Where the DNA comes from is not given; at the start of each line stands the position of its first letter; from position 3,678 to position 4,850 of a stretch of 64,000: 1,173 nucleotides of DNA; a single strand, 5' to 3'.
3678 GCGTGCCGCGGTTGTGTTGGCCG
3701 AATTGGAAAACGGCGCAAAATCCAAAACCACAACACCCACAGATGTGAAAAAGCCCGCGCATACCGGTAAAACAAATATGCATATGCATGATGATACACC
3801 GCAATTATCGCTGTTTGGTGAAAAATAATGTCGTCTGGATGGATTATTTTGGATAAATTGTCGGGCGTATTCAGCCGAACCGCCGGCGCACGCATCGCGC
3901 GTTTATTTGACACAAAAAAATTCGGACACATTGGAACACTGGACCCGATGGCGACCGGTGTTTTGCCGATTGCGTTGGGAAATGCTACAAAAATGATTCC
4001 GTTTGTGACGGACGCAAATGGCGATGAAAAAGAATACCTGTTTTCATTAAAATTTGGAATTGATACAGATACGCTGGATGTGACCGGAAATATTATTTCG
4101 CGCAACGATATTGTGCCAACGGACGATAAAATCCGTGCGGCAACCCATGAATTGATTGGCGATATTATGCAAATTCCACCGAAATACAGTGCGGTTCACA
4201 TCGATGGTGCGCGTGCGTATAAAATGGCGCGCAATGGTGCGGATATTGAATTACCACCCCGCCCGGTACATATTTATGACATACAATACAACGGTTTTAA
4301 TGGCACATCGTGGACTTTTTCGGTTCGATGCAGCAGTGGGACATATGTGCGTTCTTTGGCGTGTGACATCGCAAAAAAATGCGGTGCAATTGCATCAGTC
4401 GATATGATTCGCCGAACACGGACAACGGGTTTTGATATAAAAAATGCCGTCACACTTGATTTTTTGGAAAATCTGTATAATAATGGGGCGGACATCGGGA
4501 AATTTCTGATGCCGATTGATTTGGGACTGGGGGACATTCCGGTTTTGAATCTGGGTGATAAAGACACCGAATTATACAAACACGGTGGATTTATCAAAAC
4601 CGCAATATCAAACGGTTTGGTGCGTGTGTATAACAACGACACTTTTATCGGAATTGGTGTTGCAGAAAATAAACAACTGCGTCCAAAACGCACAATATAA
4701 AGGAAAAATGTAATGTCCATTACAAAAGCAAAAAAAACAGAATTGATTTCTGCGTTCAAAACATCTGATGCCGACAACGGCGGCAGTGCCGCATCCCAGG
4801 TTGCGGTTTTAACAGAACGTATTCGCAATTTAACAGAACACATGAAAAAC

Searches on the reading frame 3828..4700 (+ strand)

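Call 45: search_protein_families(library=pfam, proteins=[window:3828-4700:+], max_evalue=0.001)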
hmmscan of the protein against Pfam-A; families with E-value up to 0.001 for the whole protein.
window:3828-4700:+ (290 aa): 3 families
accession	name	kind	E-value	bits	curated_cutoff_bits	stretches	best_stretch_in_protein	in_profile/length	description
PF01509.24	TruB_N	-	1.6e-50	171.8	27.3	1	25-174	2-149/149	TruB family pseudouridylate synthase (N terminal domain)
PF09157.17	TruB-C_2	-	2.3e-08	34.3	21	1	238-289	1-56/57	Pseudouridine synthase II TruB, C-terminal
PF16198.10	TruB_C_2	-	1.3e-07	32.1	29.3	1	175-231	1-62/66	tRNA pseudouridylate synthase B C-terminal domain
